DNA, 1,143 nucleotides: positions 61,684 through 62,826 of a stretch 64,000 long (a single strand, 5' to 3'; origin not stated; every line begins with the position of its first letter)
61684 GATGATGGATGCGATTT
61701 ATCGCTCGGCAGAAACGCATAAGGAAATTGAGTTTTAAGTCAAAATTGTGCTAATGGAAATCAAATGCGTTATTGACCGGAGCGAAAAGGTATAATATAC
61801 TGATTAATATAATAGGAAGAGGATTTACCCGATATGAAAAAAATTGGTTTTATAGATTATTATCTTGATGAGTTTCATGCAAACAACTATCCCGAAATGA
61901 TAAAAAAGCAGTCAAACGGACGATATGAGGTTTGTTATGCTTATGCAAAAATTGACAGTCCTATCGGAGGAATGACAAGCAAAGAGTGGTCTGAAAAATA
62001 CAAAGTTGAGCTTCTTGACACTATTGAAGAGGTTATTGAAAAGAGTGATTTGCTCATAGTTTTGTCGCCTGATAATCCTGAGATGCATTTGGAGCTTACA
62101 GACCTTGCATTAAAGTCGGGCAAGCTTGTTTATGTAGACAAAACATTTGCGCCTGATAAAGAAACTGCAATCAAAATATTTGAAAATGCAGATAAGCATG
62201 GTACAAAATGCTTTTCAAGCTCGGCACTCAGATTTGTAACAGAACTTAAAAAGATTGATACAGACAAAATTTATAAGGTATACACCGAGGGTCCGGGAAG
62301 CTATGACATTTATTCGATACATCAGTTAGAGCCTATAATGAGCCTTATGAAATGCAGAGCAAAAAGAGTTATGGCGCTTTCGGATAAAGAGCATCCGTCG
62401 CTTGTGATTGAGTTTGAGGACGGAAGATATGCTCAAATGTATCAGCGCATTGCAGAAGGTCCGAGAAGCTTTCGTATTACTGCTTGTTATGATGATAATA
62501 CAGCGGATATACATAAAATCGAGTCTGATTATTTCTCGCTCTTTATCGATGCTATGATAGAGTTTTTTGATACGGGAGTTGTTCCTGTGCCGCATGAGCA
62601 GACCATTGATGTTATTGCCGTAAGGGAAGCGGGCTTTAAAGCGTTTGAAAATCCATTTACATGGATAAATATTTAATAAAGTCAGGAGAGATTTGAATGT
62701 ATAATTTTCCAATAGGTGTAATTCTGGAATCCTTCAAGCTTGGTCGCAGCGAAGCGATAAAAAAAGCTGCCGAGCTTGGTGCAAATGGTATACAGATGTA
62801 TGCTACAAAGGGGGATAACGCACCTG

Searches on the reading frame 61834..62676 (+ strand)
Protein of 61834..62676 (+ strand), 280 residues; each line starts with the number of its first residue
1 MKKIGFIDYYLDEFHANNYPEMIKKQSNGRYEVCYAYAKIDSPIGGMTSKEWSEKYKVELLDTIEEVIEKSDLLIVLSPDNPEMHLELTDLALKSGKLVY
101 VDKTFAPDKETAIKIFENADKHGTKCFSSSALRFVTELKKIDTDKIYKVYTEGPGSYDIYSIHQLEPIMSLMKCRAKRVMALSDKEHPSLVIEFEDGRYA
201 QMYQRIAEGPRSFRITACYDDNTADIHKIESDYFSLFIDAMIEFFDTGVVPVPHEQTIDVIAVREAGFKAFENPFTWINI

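Call 3: search_protein_families(library=pfam, proteins=[window:61834-62676:+], max_evalue=0.01)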
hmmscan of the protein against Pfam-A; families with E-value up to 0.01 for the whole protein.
window:61834-62676:+ (280 aa): 2 families
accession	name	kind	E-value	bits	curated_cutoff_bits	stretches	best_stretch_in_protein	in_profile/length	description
PF01408.29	GFO_IDH_MocA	-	1.4e-05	26.2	24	1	49-127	39-117/120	Oxidoreductase family, NAD-binding Rossmann fold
PF23614.1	DUF7141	-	0.0031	17.7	27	0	182-202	8-28/61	Domain of unknown function (DUF7141)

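Call 4: search_protein_families(library=ncbifam, proteins=[window:61834-62676:+], max_evalue=0.01)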
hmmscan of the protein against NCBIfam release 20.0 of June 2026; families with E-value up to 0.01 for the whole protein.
window:61834-62676:+ (280 aa): 3 families
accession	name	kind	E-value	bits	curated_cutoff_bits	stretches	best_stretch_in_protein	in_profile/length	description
NF007574.0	PRK10206.1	equivalog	1.2e-05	24.5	352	1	57-133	50-126/345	oxidoreductase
TIGR04380.1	myo_inos_iolG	equivalog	6.5e-05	22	355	1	48-135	39-127/330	inositol 2-dehydrogenase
NF008607.0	PRK11579.1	subfamily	0.0013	17.8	330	0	58-123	50-115/346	oxidoreductase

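Call 12: search_solved_structures(query=window:61834-62676:+, max_evalue=0.1, show_alignments=1)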
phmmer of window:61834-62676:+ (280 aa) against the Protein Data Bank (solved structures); distinct sequences matched with E-value up to 0.1: 5.
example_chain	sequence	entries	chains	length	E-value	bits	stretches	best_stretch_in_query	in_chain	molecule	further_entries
3f4l_A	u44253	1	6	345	0.012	18.8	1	60-149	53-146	Putative oxidoreductase yhhX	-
3rc7_A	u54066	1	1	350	0.056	16.6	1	49-124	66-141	Sugar 3-ketoreductase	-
3rbv_A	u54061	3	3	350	0.056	16.6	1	49-124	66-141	Sugar 3-ketoreductase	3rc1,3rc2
3uuw_A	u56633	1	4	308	0.059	16.6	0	54-141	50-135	Putative oxidoreductase with NAD(P)-binding Rossmann-fold domain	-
3fhl_A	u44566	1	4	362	0.084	16.1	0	54-123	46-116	Putative oxidoreductase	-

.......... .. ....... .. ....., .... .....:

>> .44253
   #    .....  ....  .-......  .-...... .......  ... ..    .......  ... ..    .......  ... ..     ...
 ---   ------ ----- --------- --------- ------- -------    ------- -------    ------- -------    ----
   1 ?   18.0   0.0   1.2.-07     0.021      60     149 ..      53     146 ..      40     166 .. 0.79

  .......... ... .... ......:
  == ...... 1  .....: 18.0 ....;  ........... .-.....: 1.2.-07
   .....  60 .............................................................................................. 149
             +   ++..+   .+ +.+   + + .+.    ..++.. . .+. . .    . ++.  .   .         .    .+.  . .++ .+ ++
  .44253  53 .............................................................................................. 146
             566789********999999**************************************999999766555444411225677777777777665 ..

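Call 27: find_homologous_proteins(query=window:61834-62676:+, max_evalue=0.001)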
Query window:61834-62676:+ (280 aa): 2709 proteins with E <= 0.001 among 3029 candidates; the best 120 are listed.
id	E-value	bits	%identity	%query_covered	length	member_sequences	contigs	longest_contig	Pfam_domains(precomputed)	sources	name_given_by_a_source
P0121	1.9e-181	620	97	100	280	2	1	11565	-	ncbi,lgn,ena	-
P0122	9.7e-165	565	89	100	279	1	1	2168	-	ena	-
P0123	2.4e-158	544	85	100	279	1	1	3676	-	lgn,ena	-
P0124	3.7e-157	540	84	100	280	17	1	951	-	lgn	-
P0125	5.9e-157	540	84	100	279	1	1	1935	-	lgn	-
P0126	2.4e-156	538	84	100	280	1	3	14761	-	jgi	-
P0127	2.2e-155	535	83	100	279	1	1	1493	-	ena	-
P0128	4.7e-154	530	82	100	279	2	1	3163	-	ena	-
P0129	3.3e-153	527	82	100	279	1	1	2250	-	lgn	-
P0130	2.4e-150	518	79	100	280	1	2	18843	-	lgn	-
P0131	6.9e-150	517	82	99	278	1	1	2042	-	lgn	-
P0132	3.3e-147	508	79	100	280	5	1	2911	-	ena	-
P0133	6.7e-145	500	78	100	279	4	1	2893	PF01408.29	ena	-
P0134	4.7e-144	497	78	100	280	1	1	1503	PF01408.29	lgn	-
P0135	9.1e-143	493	77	100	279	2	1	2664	-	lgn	-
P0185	3.7e-122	426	67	100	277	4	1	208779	-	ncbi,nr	ncbi:MAG: hypothetical protein E7409_01640 [Ruminococcaceae bacterium]|nr:hypothetical protein [Osci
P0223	1.7e-119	417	65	100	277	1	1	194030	PF01408.29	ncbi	-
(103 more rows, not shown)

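Call 28: find_encoding_contigs(protein=P0185, flank=8000, max_places=2)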
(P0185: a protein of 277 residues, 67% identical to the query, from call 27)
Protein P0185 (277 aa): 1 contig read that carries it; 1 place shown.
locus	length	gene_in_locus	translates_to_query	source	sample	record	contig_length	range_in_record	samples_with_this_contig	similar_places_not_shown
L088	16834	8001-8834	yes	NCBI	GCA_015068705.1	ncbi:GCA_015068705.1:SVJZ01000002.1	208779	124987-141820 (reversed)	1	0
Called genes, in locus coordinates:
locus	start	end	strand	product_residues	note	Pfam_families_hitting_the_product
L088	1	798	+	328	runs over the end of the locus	PF02629:CoA_binding (weak), PF16654:DAPDH_C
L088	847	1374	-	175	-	PF00719:Pyrophosphatase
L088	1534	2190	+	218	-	PF00702:Hydrolase, PF12710:HAD (weak), PF13419:HAD_2, PF13242:Hydrolase_like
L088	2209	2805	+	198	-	PF21176:RecR_HhH, PF02132:RecR_ZnF, PF01751:Toprim, PF13662:Toprim_4, PF21175:RecR_C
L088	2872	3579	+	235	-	-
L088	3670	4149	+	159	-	PF03449:GreA_GreB_N, PF01272:GreA_GreB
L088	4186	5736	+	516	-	PF01336:tRNA_anti-codon, PF00152:tRNA-synt_2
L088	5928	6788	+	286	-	PF07883:Cupin_2 (faint), PF00165:HTH_AraC, PF12833:HTH_18, PF00165:HTH_AraC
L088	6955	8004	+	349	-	PF01408:GFO_IDH_MocA, PF22725:GFO_IDH_MocA_C3, PF02894:GFO_IDH_MocA_C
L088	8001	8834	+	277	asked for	-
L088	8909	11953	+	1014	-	-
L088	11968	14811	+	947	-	PF00395:SLH (weak)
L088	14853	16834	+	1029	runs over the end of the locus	PF23197:IG_AIR9, PF20578:aBig_2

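Call 29: find_encoding_contigs(protein=P0223, flank=8000, max_places=2)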
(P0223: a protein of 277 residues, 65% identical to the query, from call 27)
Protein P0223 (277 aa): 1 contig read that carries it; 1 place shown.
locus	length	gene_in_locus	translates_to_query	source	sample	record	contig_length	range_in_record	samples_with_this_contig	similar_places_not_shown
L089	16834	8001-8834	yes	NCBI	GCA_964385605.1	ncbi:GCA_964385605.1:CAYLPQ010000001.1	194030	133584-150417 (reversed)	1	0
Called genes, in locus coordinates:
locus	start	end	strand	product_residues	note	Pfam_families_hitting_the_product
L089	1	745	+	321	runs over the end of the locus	PF01081:Aldolase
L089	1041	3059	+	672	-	PF07470:Glyco_hydro_88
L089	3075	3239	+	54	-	-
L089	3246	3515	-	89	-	-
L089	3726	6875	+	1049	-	PF20578:aBig_2, PF00149:Metallophos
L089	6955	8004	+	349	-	PF01408:GFO_IDH_MocA, PF22725:GFO_IDH_MocA_C3, PF02894:GFO_IDH_MocA_C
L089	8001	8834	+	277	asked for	PF01408:GFO_IDH_MocA (faint)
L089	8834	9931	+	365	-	PF01408:GFO_IDH_MocA, PF22725:GFO_IDH_MocA_C3, PF02894:GFO_IDH_MocA_C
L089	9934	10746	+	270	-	PF23023:Anti-Pycsar_Apyc1 (weak), PF12706:Lactamase_B_2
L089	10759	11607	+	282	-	PF01261:AP_endonuc_2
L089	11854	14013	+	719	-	PF07470:Glyco_hydro_88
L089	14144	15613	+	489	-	PF00165:HTH_AraC (faint), PF12833:HTH_18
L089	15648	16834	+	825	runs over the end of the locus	-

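Call 30: find_encoding_contigs(protein=P0121, flank=10000, max_places=2)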
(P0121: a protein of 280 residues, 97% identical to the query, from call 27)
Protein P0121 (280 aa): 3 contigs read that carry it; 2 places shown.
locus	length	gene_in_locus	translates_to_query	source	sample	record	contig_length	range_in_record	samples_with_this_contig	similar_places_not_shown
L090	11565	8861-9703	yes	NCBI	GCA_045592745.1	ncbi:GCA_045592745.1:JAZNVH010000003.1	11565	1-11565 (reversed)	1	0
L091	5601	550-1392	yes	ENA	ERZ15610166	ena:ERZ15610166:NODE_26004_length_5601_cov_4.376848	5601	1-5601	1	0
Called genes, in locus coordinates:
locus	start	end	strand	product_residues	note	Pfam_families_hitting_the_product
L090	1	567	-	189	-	?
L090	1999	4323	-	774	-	PF05621:TniB (weak), PF00004:AAA, PF17871:AAA_lid_9, PF00158:Sigma54_activat (weak), PF00004:AAA, PF07724:AAA_2, PF07728:AAA_5, PF10431:ClpB_D2-small, +8 more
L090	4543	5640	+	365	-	PF07833:Cu_amine_oxidN1, PF13930:Endonuclea_NS_2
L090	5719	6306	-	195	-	PF02659:Mntp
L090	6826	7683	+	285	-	PF02311:AraC_binding (weak), PF00165:HTH_AraC (weak), PF12833:HTH_18, PF00165:HTH_AraC (weak)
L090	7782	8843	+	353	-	PF01408:GFO_IDH_MocA, PF02894:GFO_IDH_MocA_C, PF22725:GFO_IDH_MocA_C3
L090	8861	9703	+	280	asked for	-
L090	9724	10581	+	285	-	PF01261:AP_endonuc_2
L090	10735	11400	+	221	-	PF05067:Mn_catalase, PF00210:Ferritin (weak), PF02915:Rubrerythrin (faint)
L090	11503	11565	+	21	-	?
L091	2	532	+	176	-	?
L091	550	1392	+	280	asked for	-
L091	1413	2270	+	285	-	PF01261:AP_endonuc_2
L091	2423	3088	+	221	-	PF05067:Mn_catalase, PF00210:Ferritin (weak), PF02915:Rubrerythrin (faint)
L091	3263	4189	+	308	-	PF00126:HTH_1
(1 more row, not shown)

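Call 34: find_related_loci(query=A2, collection=metagenome_contigs, flank=8000)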
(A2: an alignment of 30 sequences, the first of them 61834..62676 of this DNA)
Query A2 (280 aa) in metagenome_contigs; peptide patterns used: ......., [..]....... (x = any residue, [..] = any of these).
600 stretches matched a pattern (row limit reached: there are more); 393 encode a relative of the query (tblastn E <= 1e-3); the best 80 are kept; 80 distinct loci.
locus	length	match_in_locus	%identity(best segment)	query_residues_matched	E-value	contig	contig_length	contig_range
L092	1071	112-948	67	1-280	3e-138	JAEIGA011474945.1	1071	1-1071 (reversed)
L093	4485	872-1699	67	1-280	1e-126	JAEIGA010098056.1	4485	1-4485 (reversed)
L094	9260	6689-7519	65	3-280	8e-125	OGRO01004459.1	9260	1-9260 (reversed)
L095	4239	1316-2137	65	4-280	2e-125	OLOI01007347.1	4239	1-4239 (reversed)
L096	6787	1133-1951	65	3-278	2e-123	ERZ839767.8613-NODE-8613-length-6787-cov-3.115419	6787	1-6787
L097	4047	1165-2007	63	1-278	6e-120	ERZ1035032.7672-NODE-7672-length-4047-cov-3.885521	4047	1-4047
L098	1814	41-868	65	1-275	4e-122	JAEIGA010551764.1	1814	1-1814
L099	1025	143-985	62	1-280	6e-126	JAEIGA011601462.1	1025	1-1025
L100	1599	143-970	63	1-275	9e-123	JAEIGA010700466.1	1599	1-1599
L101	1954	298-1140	61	1-280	5e-119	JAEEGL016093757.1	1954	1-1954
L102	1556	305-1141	59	1-280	4e-118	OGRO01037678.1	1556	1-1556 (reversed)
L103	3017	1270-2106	58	3-280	2e-112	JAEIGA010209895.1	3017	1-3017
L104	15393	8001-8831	57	1-280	5e-108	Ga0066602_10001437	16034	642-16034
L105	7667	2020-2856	58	1-280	2e-107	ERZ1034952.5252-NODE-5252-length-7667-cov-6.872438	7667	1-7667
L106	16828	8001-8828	57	1-280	1e-105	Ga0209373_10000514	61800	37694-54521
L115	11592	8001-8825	55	3-280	9e-96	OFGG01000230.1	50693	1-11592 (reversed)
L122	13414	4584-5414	51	1-280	3e-91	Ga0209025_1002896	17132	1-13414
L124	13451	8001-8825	50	1-280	2e-90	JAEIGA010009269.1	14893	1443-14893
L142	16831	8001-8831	49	1-280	2e-87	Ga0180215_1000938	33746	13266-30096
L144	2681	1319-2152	50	1-280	2e-87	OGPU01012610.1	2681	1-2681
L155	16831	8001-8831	49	1-280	2e-84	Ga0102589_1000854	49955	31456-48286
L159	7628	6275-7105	47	1-280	3e-84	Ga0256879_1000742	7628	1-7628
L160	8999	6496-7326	47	1-280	2e-84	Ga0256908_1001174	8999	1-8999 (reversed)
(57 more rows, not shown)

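Call 50: predict_structure(alignment_id=A2)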
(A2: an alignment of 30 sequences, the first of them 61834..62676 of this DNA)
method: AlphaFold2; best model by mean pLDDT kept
length: 280 residues; sequences in the alignment: 30
mean_pLDDT: 92.5   pTM: 0.88
mean pLDDT of the five models: 92.5, 91.4, 90.8, 89.6, 89.2
residues with pLDDT >= 90: 218; 70-90: 56; 50-70: 6; < 50: 0
segments of 3 or more residues with pLDDT < 50: none
pLDDT, mean of each block of 10 residues (from residue 1): 95 90 97 97 91 97 98 91 90 97 82 94 94 85 94 89 93 96 92 98 79 91 90 88 96 93 96 97
secondary structure, 60 per line:
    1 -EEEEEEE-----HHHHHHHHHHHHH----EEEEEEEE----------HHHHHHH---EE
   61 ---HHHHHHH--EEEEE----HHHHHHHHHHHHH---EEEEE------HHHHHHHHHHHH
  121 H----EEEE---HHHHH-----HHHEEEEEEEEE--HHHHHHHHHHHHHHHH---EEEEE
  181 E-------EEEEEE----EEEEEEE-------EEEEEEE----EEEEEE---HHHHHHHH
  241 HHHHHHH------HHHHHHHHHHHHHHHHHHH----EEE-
elements in order: E2-8 H14-26 E31-38 H49-55 H64-70 E73-77 H82-94 E98-102 H109-121 E126-129 H133-137 E146-154 H157-172 E176-181 E189-194 E199-205 E213-219 E224-229 H233-247 H254-272 E277-279

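Call 61: fold_search(model_id=the predicted structure, library=pdb)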
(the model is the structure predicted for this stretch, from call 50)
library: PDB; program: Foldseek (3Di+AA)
matches with E <= 10: 1622; with E <= 0.001: 402
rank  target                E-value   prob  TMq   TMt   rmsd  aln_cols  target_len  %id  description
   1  6nor_A                2.3e-17  1.00  0.76  0.62   4.8       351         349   11  Crystal structure of GenD2 from gentamicin A biosynthesis in complex with NAD (released 2019-05-15)
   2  6nor_C                1.5e-16  1.00  0.73  0.62   7.5       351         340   12  Crystal structure of GenD2 from gentamicin A biosynthesis in complex with NAD (released 2019-05-15)
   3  6nor_E                5.8e-16  1.00  0.76  0.64   7.2       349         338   12  Crystal structure of GenD2 from gentamicin A biosynthesis in complex with NAD (released 2019-05-15)
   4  6nor_B                1.1e-15  1.00  0.79  0.66   3.9       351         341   11  Crystal structure of GenD2 from gentamicin A biosynthesis in complex with NAD (released 2019-05-15)
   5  3ezy_D                1.5e-15  1.00  0.76  0.65   4.5       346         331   15  Crystal structure of probable dehydrogenase TM_0414 from Thermotoga maritima (released 2009-01-13)
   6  7bvj_C                1.8e-15  1.00  0.72  0.67   5.3       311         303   12  UDP-N-acetylglucosamine 3-dehydrogenase GnnA from Acidithiobacillus ferrooxidans (P21) (released 2020-12-02)
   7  3hnp_A                1.8e-15  1.00  0.72  0.60   5.0       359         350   14  Crystal Structure of an Oxidoreductase from Bacillus cereus. Northeast Structural Genomics Consortium target id BcR251 (released 2009-06-30)
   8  3q2k_E                1.8e-15  1.00  0.70  0.62   6.1       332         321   14  Crystal structure of the WlbA dehydrogenase from Bordetella pertussis in complex with NADH and UDP-GlcNAcA (released 2011-01-19)
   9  3fd8_A                1.8e-15  1.00  0.70  0.58   5.3       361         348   15  Crystal Structure of an oxidoreductase from Enterococcus faecalis (released 2009-02-03)
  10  6jw6_A                1.9e-15  1.00  0.75  0.63   4.9       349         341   14  The crystal structure of KanD2 in complex with NAD (released 2020-04-15)
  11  3q2k_F                2.2e-15  1.00  0.72  0.63   6.0       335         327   12  Crystal structure of the WlbA dehydrogenase from Bordetella pertussis in complex with NADH and UDP-GlcNAcA (released 2011-01-19)
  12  4koa                  2.4e-15  1.00  0.73  0.63   5.0       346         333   12  Crystal Structure Analysis of 1,5-anhydro-D-fructose reductase from Sinorhizobium meliloti (released 2013-08-07)
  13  9m3d_E                2.5e-15  1.00  0.70  0.57   5.6       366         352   16  Crystal structure of the DgpA1 protein from W974-1 substrate free form (released 2026-03-04)
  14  7bvj_D                2.9e-15  1.00  0.71  0.66   5.5       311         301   12  UDP-N-acetylglucosamine 3-dehydrogenase GnnA from Acidithiobacillus ferrooxidans (P21) (released 2020-12-02)
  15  3db2_C                2.9e-15  1.00  0.69  0.57   6.6       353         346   14  Crystal structure of a putative nadph-dependent oxidoreductase (dhaf_2064) from desulfitobacterium hafniense dcb-2 at  (released 2008-06-24)
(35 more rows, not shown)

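Call 66: search_protein_families(library=pfam, proteins=[L155:5124-6074:+, L142:2720-3604:+, L094:4590-5474:+, L159:1847-3391:+, L115:8837-10264:+, L144:141-1274:-, L142:5277-6902:+, L160:7362-8948:+, L122:11120-12442:+, L124:11146-11919:-], max_evalue=0.0001)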
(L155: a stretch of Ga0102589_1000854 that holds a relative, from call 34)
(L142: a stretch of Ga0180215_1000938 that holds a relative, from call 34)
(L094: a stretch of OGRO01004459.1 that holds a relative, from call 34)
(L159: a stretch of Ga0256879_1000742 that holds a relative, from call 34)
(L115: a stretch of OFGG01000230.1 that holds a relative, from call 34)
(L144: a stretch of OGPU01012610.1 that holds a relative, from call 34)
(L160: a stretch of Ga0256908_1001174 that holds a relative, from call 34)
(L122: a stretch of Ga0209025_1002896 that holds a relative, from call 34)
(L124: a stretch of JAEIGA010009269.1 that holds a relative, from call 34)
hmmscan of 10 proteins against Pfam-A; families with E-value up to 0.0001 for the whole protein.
L155:5124-6074:+ (316 aa): 1 family
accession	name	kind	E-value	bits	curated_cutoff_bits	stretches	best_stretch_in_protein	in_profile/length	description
PF00528.27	BPD_transp_1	-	2.8e-15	57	26.4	1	103-302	6-170/184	Binding-protein-dependent transport system inner membrane component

L142:2720-3604:+ (294 aa): 1 family
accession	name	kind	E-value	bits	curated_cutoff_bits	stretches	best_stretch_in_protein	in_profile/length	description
PF00528.27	BPD_transp_1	-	5.7e-16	59.2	26.4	1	111-287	33-182/184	Binding-protein-dependent transport system inner membrane component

L094:4590-5474:+ (294 aa): 3 families
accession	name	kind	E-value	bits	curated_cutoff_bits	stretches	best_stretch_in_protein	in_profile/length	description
PF12833.13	HTH_18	-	1.5e-17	64.1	33.6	1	206-284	1-79/80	Helix-turn-helix domain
PF00165.29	HTH_AraC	-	7.8e-16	58.2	26.6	2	245-282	1-40/42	Bacterial regulatory helix-turn-helix proteins, AraC family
PF07883.17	Cupin_2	-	4.2e-05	23.6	27.2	1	37-98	9-69/70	Cupin domain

L159:1847-3391:+ (514 aa): 2 families
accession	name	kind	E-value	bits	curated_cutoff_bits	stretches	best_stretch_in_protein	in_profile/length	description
PF13416.11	SBP_bac_8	-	8.9e-14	52.4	27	1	99-374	25-251/279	Bacterial extracellular solute-binding protein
PF01547.30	SBP_bac_1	-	1.7e-12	48.4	26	1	75-363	14-297/307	Bacterial extracellular solute-binding protein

L115:8837-10264:+ (475 aa): 1 family
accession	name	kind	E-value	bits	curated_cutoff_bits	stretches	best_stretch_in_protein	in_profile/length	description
PF03747.19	ADP_ribosyl_GH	-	3.4e-46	158.7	26.2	1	132-441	1-287/287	ADP-ribosylglycohydrolase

L144:141-1274:- (377 aa): 0 families

L142:5277-6902:+ (541 aa): 4 families
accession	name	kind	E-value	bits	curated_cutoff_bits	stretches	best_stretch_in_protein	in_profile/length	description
PF00072.30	Response_reg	-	2.4e-25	89.3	30.2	1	14-125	2-110/111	Response regulator receiver domain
PF12833.13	HTH_18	-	2.1e-20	73.2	33.6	1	464-539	2-78/80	Helix-turn-helix domain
PF00165.29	HTH_AraC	-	5e-18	65.2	26.6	2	454-490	5-41/42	Bacterial regulatory helix-turn-helix proteins, AraC family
PF17853.6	GGDEF_2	-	8.1e-08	33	24.5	1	184-305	16-115/116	GGDEF-like domain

L160:7362-8948:+ (529 aa): 1 family
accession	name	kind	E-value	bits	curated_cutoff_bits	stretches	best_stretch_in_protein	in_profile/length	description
PF12831.13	FAD_oxidored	-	2.6e-101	340.4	27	1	13-514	1-416/416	FAD dependent oxidoreductase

L122:11120-12442:+ (440 aa): 2 families
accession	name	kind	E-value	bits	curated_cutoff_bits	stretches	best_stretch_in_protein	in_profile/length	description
PF01547.30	SBP_bac_1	-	2.5e-36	126.7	26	1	62-354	5-306/307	Bacterial extracellular solute-binding protein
PF13416.11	SBP_bac_8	-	3.1e-35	122.8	27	1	69-383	1-278/279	Bacterial extracellular solute-binding protein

L124:11146-11919:- (257 aa): 1 family
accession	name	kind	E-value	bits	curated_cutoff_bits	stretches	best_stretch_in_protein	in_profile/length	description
PF02522.19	Antibiotic_NAT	-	4.8e-47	160.9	25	1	23-242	1-228/232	Aminoglycoside 3-N-acetyltransferase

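Call 77: search_protein_representatives(alignment_id=A2)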
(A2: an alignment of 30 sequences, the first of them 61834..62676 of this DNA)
Query: 30 sequences, 277 profile positions. Proteins with E-value up to 0.001 (for the whole library): 1655; up to 1e-10: 751; up to 1e-30: 247. The best 150 are listed.
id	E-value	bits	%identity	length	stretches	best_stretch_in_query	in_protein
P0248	3.6e-107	374.7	-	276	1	1-277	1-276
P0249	2.0e-106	372.3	-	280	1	1-277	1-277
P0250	1.3e-104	366.3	-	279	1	1-276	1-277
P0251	5.9e-96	338.0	-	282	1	1-275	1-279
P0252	5.8e-94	331.4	-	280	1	3-277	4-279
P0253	2.3e-93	329.5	-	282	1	1-277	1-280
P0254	2.8e-93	329.2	-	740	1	3-271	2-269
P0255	9.3e-93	327.5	-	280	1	1-277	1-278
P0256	5.9e-92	324.8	-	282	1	3-276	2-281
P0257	3.9e-91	322.1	-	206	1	75-277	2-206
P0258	6.7e-91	321.4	-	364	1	2-277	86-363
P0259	2.5e-90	319.5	-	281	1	1-276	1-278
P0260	3.6e-90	319.0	-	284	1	1-277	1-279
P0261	8.9e-90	317.7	-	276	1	1-276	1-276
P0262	1.5e-89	316.9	-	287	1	1-277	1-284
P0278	2.0e-77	277.2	-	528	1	1-277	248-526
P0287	2.0e-73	264.0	-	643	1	1-277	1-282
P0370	1.3e-52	195.8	-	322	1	2-277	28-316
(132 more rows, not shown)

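Call 78: search_protein_families(library=pfam, proteins=[P0254, P0278, P0287, P0258, P0370], max_evalue=0.001)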
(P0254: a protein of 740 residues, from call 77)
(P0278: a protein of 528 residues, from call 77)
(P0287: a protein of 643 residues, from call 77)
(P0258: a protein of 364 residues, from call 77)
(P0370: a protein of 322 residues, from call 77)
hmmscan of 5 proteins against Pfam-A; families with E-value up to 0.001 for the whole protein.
P0254 (740 aa): 6 families
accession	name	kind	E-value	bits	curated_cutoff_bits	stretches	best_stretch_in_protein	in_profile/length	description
PF12831.13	FAD_oxidored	-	1.7e-105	354.1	27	1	293-730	1-415/416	FAD dependent oxidoreductase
PF01266.30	DAO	-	4.1e-08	33.6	27.9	1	293-329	1-37/353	FAD dependent oxidoreductase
PF00890.30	FAD_binding_2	-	1.4e-07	31.5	20.4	1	293-333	1-41/414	FAD binding domain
PF01408.29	GFO_IDH_MocA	-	5.2e-07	30.8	24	1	48-121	40-113/120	Oxidoreductase family, NAD-binding Rossmann fold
PF13450.12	NAD_binding_8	-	1.5e-05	25.6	21.9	1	297-331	2-36/68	NAD(P)-binding Rossmann-like domain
PF07992.20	Pyr_redox_2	-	5.8e-05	23.1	26.1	1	271-325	119-176/291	Pyridine nucleotide-disulphide oxidoreductase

P0278 (528 aa): 2 families
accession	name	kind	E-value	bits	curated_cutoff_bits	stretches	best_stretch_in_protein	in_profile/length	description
PF01746.26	tRNA_m1G_MT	-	3.7e-60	203.5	27.3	1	23-220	2-195/195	tRNA (Guanine-1)-methyltransferase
PF01408.29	GFO_IDH_MocA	-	1.5e-08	35.8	24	1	298-375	39-116/120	Oxidoreductase family, NAD-binding Rossmann fold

P0287 (643 aa): 8 families
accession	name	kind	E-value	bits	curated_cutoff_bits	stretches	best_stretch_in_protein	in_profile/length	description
PF07676.18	PD40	-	6.9e-20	70.9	20.9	1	355-382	10-38/38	WD40-like Beta Propeller Repeat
PF01408.29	GFO_IDH_MocA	-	4.5e-09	37.5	24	1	53-124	43-114/120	Oxidoreductase family, NAD-binding Rossmann fold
PF00930.27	DPPIV_N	-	2.1e-08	33.8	22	0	471-529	26-82/354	Dipeptidyl peptidase IV (DPP IV) N-terminal region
PF25174.1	Beta-prop_THOC3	-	2.1e-07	30.7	305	1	348-477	83-202/272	THOC3 beta-propeller domain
PF14583.12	Pectate_lyase22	-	1.9e-06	27.3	30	0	569-634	219-288/386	Oligogalacturonate lyase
PF23414.1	Beta-prop_EML_2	-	2.1e-06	27.7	90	0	395-466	34-103/266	Echinoderm microtubule-associated protein second beta-propeller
PF08450.18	SGL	-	0.00017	21.7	26.3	0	333-427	112-210/246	SMP-30/Gluconolactonase/LRE-like region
PF10647.15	Gmad1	-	0.00023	21.5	20.5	0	582-624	110-149/251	Lipoprotein LpqB beta-propeller domain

P0258 (364 aa): 1 family
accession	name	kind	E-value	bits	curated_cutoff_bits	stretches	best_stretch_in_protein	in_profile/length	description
PF01408.29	GFO_IDH_MocA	-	7.5e-07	30.3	24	1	137-210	42-115/120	Oxidoreductase family, NAD-binding Rossmann fold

P0370 (322 aa): 1 family
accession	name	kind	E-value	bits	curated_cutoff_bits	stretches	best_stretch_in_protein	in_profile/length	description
PF01408.29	GFO_IDH_MocA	-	2.7e-07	31.8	24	1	74-153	31-110/120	Oxidoreductase family, NAD-binding Rossmann fold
